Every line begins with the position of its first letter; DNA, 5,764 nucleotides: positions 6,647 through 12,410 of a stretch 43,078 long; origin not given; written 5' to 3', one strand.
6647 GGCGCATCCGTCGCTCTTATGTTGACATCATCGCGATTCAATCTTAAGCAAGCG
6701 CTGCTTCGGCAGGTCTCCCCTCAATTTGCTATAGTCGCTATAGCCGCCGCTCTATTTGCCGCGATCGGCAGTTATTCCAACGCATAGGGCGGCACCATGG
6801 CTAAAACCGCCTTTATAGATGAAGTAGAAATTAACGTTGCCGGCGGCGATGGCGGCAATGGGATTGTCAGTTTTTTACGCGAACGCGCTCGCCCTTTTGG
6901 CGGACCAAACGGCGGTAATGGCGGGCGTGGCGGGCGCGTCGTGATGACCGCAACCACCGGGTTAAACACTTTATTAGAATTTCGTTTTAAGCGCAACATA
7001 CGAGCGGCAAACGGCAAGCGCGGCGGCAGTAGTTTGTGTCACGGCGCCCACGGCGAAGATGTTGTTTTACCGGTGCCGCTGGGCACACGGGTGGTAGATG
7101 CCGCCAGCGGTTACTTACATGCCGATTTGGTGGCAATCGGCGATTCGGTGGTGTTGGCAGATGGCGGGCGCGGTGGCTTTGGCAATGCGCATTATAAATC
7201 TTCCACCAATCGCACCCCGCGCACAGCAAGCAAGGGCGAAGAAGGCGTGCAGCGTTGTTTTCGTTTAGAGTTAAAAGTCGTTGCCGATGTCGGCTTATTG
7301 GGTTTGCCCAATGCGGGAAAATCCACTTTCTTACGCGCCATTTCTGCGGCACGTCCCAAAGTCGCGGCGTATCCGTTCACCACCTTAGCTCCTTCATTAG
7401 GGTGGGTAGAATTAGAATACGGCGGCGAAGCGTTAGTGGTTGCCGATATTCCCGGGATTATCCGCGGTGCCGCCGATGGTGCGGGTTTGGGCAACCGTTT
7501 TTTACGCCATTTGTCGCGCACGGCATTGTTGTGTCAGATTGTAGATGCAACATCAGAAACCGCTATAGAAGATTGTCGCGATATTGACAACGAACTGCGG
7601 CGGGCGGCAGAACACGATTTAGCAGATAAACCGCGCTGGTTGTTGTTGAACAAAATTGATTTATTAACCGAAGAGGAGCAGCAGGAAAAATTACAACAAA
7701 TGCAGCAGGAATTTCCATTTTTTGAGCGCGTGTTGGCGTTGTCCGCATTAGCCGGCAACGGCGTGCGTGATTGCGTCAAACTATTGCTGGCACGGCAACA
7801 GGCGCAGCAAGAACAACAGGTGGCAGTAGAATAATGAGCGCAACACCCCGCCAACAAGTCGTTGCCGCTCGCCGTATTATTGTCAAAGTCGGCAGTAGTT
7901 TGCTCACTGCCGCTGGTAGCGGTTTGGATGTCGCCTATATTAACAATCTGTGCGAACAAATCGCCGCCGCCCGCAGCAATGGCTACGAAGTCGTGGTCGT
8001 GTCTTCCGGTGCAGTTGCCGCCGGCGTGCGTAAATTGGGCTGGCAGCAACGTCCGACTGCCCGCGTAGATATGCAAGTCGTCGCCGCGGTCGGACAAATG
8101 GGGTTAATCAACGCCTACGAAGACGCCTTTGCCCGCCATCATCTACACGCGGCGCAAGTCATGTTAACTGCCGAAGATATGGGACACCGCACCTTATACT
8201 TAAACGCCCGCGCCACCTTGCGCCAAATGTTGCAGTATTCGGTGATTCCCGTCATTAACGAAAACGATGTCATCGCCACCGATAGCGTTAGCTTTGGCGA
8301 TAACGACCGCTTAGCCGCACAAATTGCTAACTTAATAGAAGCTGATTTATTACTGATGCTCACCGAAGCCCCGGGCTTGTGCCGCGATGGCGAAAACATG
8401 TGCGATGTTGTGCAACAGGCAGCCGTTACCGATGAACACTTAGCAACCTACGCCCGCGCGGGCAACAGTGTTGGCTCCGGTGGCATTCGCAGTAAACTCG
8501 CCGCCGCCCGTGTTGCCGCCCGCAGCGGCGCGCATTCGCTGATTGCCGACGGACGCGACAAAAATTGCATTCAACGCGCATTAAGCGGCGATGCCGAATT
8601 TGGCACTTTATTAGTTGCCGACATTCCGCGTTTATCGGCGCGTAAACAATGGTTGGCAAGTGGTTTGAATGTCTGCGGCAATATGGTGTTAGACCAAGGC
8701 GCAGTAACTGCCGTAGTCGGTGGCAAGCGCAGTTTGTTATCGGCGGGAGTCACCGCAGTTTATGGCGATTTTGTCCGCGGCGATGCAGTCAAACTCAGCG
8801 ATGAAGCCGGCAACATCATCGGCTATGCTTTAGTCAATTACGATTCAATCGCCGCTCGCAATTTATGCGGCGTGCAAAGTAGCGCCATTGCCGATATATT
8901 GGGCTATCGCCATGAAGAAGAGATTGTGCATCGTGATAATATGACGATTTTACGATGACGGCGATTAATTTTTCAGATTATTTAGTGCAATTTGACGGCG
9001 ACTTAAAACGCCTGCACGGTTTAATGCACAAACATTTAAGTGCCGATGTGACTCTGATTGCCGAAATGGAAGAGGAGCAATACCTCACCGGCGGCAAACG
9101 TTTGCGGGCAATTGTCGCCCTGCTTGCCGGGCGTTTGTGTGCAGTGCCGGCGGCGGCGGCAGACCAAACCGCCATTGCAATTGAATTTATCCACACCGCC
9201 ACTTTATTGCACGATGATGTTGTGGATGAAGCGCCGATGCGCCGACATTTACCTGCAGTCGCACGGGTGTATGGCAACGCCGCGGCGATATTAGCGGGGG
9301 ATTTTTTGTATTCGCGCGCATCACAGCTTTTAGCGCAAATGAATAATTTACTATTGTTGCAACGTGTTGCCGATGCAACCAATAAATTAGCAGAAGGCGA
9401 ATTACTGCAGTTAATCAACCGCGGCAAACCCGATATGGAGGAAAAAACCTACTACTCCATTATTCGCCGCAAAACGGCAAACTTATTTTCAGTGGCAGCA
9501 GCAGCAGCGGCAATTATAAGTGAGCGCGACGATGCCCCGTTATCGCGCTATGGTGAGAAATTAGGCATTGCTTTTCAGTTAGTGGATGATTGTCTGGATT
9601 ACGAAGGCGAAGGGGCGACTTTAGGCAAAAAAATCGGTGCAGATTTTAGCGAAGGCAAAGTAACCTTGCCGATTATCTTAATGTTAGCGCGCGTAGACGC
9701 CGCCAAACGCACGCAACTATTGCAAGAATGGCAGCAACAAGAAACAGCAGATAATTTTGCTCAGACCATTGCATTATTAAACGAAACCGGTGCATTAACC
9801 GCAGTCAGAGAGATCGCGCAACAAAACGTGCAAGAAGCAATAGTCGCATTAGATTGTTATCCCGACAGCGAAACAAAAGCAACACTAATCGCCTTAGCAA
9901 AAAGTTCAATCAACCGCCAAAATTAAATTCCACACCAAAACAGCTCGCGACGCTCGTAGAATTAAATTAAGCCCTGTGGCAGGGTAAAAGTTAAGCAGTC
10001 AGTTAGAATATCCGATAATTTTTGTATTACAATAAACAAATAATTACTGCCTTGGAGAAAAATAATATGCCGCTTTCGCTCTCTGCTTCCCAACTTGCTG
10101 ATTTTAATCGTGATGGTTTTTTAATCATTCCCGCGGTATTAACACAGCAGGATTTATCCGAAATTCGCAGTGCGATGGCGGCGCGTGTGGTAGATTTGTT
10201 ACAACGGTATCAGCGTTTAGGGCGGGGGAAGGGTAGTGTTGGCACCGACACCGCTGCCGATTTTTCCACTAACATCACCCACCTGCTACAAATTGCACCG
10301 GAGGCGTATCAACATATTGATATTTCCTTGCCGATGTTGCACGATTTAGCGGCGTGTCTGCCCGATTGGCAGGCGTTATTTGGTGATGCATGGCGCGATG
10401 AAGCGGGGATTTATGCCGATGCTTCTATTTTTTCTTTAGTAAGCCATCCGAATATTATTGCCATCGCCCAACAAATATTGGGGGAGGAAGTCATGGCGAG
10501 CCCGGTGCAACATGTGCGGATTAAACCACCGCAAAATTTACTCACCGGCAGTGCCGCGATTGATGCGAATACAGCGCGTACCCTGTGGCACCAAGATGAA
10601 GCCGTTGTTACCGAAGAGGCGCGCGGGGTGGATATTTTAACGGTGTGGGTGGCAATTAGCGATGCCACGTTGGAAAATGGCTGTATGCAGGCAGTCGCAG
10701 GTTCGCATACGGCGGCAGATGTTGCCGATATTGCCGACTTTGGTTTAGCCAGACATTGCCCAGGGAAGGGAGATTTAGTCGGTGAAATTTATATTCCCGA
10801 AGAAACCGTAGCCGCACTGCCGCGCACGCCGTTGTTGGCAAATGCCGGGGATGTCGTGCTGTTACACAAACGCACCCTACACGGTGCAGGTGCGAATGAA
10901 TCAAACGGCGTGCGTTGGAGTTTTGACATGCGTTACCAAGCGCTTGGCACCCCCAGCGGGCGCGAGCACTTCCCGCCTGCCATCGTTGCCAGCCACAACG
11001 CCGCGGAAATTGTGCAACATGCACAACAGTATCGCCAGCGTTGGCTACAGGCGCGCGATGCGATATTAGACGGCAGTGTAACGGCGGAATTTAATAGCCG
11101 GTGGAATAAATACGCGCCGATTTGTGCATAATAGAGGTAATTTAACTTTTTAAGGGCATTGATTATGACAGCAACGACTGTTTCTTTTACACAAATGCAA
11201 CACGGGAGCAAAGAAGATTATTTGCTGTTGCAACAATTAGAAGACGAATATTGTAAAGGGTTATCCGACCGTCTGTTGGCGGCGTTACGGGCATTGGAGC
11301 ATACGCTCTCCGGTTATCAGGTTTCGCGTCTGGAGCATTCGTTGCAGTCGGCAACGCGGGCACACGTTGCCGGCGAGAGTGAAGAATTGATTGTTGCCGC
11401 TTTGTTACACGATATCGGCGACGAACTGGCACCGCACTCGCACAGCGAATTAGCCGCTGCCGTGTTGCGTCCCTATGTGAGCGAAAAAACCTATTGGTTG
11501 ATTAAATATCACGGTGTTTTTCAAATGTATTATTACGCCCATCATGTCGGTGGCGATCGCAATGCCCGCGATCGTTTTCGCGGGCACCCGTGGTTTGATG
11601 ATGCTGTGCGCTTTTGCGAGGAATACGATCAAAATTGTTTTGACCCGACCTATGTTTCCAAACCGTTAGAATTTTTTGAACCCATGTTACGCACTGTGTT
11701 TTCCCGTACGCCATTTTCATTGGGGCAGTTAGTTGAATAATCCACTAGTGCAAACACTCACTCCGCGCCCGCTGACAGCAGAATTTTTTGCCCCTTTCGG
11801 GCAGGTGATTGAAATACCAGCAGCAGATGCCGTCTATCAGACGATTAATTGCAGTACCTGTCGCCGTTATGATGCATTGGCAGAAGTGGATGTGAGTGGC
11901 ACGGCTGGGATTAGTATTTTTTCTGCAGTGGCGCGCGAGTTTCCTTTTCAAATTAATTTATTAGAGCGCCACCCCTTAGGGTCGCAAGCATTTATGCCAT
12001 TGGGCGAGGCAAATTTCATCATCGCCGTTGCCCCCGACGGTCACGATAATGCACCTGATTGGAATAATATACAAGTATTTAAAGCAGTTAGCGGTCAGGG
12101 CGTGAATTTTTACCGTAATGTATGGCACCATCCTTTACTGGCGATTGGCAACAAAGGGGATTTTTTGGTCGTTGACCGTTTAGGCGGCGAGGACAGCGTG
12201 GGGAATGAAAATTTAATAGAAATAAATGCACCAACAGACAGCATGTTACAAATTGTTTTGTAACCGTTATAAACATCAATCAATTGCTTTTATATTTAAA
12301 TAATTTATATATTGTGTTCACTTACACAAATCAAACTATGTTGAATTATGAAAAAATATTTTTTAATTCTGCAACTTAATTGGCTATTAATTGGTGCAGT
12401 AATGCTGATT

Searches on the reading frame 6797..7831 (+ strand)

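Call 54: search_protein_families(library=pfam, proteins=[window:6797-7831:+], max_evalue=0.00001)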
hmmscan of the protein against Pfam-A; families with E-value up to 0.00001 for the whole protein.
window:6797-7831:+ (345 aa): 3 families
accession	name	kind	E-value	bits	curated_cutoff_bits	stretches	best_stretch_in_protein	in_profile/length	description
PF01018.28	GTP1_OBG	-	1.6e-54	184.2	27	1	7-161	1-155/155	GTP1/OBG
PF01926.29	MMR_HSR1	-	1.1e-21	77.4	21.9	1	164-286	1-113/113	50S ribosome-binding GTPase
PF02421.24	FeoB_N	-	3e-08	33.8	27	1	165-326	3-152/156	Ferrous iron transport protein B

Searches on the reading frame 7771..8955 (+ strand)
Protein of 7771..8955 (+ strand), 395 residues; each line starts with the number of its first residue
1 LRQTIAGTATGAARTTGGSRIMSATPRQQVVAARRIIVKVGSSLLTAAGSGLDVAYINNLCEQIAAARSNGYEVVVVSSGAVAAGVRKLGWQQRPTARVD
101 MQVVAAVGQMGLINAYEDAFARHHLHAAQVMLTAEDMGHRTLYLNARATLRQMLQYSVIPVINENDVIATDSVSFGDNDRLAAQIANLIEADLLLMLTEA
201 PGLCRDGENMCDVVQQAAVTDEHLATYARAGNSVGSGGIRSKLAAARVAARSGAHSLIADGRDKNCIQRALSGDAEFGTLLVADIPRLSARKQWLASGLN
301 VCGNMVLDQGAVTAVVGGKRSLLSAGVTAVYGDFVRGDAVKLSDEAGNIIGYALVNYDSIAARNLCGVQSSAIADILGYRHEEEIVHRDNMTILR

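Call 54: search_protein_families(library=pfam, proteins=[window:7771-8955:+], max_evalue=0.00001)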
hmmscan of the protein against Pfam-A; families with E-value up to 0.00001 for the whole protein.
window:7771-8955:+ (395 aa): 2 families
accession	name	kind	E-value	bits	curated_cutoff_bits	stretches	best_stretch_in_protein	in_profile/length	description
PF00696.33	AA_kinase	-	1.4e-36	126.9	24.9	1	35-257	2-231/234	Amino acid kinase family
PF01472.26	PUA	-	2.3e-13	50.3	24.8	1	304-376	2-73/74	PUA domain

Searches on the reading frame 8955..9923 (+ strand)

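Call 54: search_protein_families(library=pfam, proteins=[window:8955-9923:+], max_evalue=0.00001)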
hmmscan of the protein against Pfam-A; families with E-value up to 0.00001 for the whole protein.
window:8955-9923:+ (323 aa): 1 family
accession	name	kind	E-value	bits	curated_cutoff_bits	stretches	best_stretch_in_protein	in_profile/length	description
PF00348.22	polyprenyl_synt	-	1.8e-67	227.6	27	1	42-267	11-243/251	Polyprenyl synthetase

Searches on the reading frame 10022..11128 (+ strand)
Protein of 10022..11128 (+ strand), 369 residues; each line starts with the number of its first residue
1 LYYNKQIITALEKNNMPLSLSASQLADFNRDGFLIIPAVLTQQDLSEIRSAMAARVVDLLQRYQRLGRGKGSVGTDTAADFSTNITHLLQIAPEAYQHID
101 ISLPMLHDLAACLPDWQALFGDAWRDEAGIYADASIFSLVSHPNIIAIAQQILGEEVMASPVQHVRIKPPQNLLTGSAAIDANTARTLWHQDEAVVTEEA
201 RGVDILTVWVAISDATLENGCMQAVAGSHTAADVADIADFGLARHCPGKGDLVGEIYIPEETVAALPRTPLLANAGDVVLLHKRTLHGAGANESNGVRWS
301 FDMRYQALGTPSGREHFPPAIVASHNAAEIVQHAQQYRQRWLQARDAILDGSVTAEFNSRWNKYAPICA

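Call 54: search_protein_families(library=pfam, proteins=[window:10022-11128:+], max_evalue=0.00001)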
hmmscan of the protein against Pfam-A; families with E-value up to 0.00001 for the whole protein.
window:10022-11128:+ (369 aa): 1 family
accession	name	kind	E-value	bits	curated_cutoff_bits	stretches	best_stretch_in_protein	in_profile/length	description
PF05721.19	PhyH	-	1.2e-25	91.5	22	1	28-298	1-211/213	Phytanoyl-CoA dioxygenase (PhyH)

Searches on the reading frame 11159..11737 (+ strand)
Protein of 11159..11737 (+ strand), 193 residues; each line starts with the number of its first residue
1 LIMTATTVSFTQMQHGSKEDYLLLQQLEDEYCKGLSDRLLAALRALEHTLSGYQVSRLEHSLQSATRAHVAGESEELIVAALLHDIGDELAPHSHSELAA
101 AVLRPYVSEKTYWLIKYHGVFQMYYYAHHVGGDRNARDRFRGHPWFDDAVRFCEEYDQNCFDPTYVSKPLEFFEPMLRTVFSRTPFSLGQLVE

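Call 54: search_protein_families(library=pfam, proteins=[window:11159-11737:+], max_evalue=0.00001)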
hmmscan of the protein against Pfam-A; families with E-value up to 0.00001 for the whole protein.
window:11159-11737:+ (193 aa): 1 family
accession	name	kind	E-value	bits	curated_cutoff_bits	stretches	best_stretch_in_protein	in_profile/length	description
PF01966.28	HD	-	6.8e-07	30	22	1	57-120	1-87/116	HD domain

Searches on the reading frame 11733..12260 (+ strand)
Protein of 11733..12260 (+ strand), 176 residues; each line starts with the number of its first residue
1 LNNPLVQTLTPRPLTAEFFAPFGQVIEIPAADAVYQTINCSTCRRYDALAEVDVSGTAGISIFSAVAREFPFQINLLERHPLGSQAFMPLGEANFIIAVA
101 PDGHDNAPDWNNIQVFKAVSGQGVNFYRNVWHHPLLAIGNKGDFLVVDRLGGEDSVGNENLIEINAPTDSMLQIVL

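Call 54: search_protein_families(library=pfam, proteins=[window:11733-12260:+], max_evalue=0.00001)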
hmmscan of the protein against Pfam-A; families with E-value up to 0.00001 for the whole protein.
window:11733-12260:+ (176 aa): 1 family
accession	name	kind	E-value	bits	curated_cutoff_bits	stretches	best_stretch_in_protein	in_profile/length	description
PF04115.18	Ureidogly_lyase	-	4.4e-48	163.4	23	1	7-153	2-146/162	Ureidoglycolate lyase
